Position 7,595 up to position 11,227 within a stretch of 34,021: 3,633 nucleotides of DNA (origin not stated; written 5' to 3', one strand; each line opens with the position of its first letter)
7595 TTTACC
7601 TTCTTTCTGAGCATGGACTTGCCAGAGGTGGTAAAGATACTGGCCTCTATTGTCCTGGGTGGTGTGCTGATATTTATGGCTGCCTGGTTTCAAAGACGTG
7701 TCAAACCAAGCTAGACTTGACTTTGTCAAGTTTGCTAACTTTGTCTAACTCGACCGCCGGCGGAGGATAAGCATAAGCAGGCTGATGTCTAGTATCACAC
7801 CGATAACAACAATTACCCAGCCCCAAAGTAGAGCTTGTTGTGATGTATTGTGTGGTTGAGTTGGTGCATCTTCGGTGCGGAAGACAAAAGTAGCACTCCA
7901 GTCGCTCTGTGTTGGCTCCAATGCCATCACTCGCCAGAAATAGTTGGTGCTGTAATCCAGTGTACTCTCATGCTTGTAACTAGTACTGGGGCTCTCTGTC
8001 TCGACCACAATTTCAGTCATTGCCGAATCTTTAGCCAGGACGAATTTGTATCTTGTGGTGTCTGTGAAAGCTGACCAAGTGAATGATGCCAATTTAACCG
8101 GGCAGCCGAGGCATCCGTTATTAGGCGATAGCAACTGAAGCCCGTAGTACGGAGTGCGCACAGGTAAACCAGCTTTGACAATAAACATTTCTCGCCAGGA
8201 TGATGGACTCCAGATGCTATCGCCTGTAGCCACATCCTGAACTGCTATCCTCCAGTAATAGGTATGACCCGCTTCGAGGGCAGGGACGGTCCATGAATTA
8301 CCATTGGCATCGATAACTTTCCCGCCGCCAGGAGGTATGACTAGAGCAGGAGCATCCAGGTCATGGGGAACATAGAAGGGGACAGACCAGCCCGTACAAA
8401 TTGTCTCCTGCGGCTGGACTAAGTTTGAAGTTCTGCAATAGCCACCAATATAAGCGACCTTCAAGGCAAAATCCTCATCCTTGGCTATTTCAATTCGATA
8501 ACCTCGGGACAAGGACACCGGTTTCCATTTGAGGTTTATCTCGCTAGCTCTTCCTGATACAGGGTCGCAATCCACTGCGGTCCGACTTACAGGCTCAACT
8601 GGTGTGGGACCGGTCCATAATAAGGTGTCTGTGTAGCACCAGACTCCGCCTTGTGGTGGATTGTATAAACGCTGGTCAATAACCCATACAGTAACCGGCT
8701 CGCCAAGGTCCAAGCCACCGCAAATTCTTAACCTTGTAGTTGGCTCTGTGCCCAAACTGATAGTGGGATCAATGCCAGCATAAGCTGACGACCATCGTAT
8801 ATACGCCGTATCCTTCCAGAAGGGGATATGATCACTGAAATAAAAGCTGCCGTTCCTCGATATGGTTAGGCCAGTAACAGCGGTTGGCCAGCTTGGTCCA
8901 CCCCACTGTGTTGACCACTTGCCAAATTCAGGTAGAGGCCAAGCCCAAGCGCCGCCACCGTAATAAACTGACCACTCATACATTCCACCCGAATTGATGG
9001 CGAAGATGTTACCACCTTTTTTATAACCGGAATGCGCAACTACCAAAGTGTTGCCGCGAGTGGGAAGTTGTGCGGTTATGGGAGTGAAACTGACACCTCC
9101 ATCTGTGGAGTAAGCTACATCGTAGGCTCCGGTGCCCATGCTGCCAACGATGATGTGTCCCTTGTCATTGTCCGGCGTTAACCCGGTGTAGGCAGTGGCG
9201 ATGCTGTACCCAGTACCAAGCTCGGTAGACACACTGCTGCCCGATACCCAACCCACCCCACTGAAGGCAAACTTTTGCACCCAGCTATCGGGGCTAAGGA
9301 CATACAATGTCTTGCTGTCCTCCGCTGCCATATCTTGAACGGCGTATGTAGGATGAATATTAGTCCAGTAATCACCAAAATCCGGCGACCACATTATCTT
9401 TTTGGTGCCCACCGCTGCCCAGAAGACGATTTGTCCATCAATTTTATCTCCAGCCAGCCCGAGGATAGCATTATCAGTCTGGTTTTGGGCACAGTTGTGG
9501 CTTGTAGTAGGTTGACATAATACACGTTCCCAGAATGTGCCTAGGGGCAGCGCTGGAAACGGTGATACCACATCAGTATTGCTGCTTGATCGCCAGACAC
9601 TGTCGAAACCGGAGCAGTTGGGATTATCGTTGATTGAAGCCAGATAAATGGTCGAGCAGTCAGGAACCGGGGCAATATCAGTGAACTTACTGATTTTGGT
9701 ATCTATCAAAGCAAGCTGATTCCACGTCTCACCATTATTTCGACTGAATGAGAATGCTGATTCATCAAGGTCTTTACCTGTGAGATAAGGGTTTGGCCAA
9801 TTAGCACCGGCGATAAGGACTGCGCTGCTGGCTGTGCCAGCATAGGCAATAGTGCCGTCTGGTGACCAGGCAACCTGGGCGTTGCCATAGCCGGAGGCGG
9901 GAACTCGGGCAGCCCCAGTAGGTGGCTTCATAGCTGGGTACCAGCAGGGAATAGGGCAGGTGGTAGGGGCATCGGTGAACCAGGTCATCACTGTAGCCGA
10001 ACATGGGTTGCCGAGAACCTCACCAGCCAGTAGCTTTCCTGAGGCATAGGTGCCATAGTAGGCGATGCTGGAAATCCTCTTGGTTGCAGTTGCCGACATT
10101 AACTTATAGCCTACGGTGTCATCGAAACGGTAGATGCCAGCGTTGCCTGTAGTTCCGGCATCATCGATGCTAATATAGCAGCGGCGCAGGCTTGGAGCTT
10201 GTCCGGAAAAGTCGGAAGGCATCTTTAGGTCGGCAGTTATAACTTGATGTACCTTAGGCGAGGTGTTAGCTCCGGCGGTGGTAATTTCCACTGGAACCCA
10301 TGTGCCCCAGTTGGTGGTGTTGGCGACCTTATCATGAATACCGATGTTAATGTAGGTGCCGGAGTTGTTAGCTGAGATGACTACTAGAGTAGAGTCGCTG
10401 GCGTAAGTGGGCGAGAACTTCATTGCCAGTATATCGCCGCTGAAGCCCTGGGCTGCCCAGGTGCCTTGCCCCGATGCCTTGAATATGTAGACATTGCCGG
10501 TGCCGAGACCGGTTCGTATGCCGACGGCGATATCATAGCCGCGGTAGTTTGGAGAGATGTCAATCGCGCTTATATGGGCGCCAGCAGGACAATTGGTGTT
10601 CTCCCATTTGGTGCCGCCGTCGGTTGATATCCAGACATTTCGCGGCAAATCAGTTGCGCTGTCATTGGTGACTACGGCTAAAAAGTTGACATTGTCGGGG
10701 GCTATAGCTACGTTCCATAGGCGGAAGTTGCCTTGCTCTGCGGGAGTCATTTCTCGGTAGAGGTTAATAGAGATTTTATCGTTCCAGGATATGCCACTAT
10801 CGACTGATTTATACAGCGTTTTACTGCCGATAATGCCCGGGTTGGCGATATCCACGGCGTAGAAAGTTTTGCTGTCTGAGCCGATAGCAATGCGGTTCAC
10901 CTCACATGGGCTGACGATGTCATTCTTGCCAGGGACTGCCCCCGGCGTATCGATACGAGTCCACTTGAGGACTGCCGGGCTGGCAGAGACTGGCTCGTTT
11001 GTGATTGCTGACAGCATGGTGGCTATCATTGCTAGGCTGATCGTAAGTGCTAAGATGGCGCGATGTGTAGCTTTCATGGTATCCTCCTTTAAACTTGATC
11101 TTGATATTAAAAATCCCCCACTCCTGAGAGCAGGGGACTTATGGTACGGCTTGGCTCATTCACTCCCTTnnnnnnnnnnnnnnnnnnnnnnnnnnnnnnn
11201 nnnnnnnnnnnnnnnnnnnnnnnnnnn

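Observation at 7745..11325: A cobalamin riboswitch sits directly in front of a 1110-aa BNR/Asp-box beta-propeller surface protein, a candidate cell-surface corrinoid-capture or B12-responsive envelope protein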

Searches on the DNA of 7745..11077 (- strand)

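Call 11: search_rna_families(sources=[L001, L002, L003, L004, L005, L006, L007, L008, L009, L010, L011, L012, L014, L015], threshold=gathering)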
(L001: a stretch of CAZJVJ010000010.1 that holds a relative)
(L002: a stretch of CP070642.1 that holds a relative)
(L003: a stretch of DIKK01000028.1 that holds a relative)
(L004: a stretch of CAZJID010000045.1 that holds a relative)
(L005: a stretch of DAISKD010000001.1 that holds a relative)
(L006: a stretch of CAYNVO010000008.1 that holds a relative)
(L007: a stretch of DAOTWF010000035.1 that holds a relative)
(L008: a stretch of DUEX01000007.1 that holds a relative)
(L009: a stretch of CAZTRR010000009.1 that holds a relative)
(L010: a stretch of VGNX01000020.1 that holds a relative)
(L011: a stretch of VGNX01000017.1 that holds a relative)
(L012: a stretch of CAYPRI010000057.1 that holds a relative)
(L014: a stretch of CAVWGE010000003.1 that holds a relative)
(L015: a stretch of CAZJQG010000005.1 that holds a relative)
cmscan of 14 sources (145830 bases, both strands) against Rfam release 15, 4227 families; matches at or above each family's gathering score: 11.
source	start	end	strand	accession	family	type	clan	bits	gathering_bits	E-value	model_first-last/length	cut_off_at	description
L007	2527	2652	+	RF00174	Cobalamin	Cis-reg; riboswitch;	CL00101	48.5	31.5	1e-08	1-189/189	no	Cobalamin riboswitch aptamer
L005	2504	2629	+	RF00174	Cobalamin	Cis-reg; riboswitch;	CL00101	47.2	31.5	2.5e-08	1-189/189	no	Cobalamin riboswitch aptamer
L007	3772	3897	+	RF00174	Cobalamin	Cis-reg; riboswitch;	CL00101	47.1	31.5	2.6e-08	1-189/189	no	Cobalamin riboswitch aptamer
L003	3778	3903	+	RF00174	Cobalamin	Cis-reg; riboswitch;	CL00101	43.7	31.5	2.5e-07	1-189/189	no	Cobalamin riboswitch aptamer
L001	2433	2558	+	RF00174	Cobalamin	Cis-reg; riboswitch;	CL00101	41.3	31.5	1.2e-06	1-189/189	no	Cobalamin riboswitch aptamer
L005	3748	3873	+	RF00174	Cobalamin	Cis-reg; riboswitch;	CL00101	40.9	31.5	1.5e-06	1-189/189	no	Cobalamin riboswitch aptamer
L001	3781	3906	+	RF00174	Cobalamin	Cis-reg; riboswitch;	CL00101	38.7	31.5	6.4e-06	1-189/189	no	Cobalamin riboswitch aptamer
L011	2493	2567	+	RF01689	AdoCbl-II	Cis-reg; riboswitch;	CL00101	38.3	36.5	3.6e-05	1-81/81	no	AdoCbl-II (Cobalamin/B12) riboswitch aptamer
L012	2711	2836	+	RF00174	Cobalamin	Cis-reg; riboswitch;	CL00101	35.7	31.5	4.6e-05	1-189/189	no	Cobalamin riboswitch aptamer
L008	117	242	+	RF00174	Cobalamin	Cis-reg; riboswitch;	CL00101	34.1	31.5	0.00014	1-189/189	no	Cobalamin riboswitch aptamer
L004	2681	2806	+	RF00174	Cobalamin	Cis-reg; riboswitch;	CL00101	31.7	31.5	0.00065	1-189/189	no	Cobalamin riboswitch aptamer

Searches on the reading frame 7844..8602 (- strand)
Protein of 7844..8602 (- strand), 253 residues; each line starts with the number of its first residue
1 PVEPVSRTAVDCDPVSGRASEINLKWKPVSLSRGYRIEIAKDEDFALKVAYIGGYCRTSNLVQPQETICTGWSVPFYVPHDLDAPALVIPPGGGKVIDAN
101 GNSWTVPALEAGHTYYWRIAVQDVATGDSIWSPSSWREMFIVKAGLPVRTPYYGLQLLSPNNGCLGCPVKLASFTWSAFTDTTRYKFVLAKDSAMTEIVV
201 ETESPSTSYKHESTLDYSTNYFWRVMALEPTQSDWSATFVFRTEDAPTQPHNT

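Call 76: predict_structure(alignment_id=A5)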
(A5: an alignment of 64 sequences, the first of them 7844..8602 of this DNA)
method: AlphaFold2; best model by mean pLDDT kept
length: 253 residues; sequences in the alignment: 64
mean_pLDDT: 88.4   pTM: 0.57
mean pLDDT of the five models: 88.4, 88.2, 86.0, 84.5, 84.0
residues with pLDDT >= 90: 171; 70-90: 55; 50-70: 23; < 50: 4
segments of 3 or more residues with pLDDT < 50: 147-150
pLDDT, mean of each block of 10 residues (from residue 1): 85 71 90 94 95 79 64 84 95 92 93 94 91 93 63 80 93 90 97 96 97 96 97 94 93 75
secondary structure, 60 per line:
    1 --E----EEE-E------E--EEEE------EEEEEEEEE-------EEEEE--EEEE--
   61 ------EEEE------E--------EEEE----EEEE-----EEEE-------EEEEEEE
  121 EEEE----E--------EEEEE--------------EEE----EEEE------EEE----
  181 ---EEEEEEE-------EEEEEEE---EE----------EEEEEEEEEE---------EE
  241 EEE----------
elements in order: E8-10 E22-25 E32-40 E48-52 E55-58 E67-70 E86-89 E94-97 E103-106 E114-124 E138-142 E157-159 E164-167 E174-176 E184-190 E198-204 E220-229 E239-243

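Call 78: fold_search(model_id=the predicted structure, library=pdb)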
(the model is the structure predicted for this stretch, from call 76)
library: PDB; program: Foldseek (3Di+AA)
matches with E <= 10: 1912; with E <= 0.001: 111
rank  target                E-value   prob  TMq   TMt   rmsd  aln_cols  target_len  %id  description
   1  4plo_B                2.6e-06  1.00  0.29  0.37  14.3       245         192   15  Crystal Structure of chicken Netrin-1 (LN-LE3) in complex with mouse DCC (FN4-5) (released 2014-06-18)
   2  7mrk_D                4.6e-06  1.00  0.25  0.22  16.0       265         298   14  Chicken CNTN4 APP complex (released 2022-01-05)
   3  3pdd                  6.6e-06  1.00  0.28  0.36  16.6       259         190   12  Structures of Clostridium thermocellum CbhA fibronectin(III)-like modules (released 2011-11-23)
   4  6tpu_B                6.6e-06  1.00  0.25  0.32  16.5       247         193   12  Crystal structures of FNIII domain three and four of the human leucocyte common antigen-related protein, LAR (released 2020-05-13)
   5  7mrq                  6.6e-06  1.00  0.26  0.23  17.4       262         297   14  Chicken CNTN4 FN1-FN3 domains with T751A, V752A, Y781A, E786A mutations (released 2022-01-05)
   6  7y8s_A                7.8e-06  1.00  0.26  0.24  18.7       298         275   16  Crystal structure of sDscam FNIII1-3 domains, isoform beta2v6 (released 2023-05-24)
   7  3f7p_E                1.6e-05  1.00  0.23  0.27  16.0       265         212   14  Crystal structure of a complex between integrin beta4 and plectin (released 2009-03-10)
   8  10gh_A                1.8e-05  1.00  0.30  0.08  16.9       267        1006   14  Cryo-EM structure of Receptor Tyrosine Kinase ROS1 in complex with Fab-RX5 (released 2026-02-25)
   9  4pln_D                1.9e-05  1.00  0.28  0.33  19.0       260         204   16  Crystal Structure of Chicken Netrin-1 (LN-LE3) complexed with mouse Neogenin (FN4-5) (released 2014-06-18)
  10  4pln_C                2.3e-05  1.00  0.26  0.31  19.3       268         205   15  Crystal Structure of Chicken Netrin-1 (LN-LE3) complexed with mouse Neogenin (FN4-5) (released 2014-06-18)
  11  7ndg_B                2.3e-05  1.00  0.26  0.22  19.5       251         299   17  Cryo-EM structure of the ternary complex between Netrin-1, Neogenin and Repulsive Guidance Molecule B (released 2021-03-31)
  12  9oz6_B                2.8e-05  1.00  0.31  0.08  15.3       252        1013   14  Cryo-EM structure of 1:1 chicken ROS1 and chicken NEL complex. (released 2026-02-25)
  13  5mya_B                2.8e-05  1.00  0.25  0.32  17.5       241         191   11  Homodimerization of Tie2 Fibronectin-like domains 1-3 in space group C2 (released 2017-04-26)
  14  7mrm_A                3.1e-05  1.00  0.26  0.19  16.7       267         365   12  Chicken CNTN3 APP complex (released 2022-01-05)
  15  6iaa_A                3.4e-05  1.00  0.26  0.10  21.4       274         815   16  hRobo2 ectodomain (released 2019-03-13)
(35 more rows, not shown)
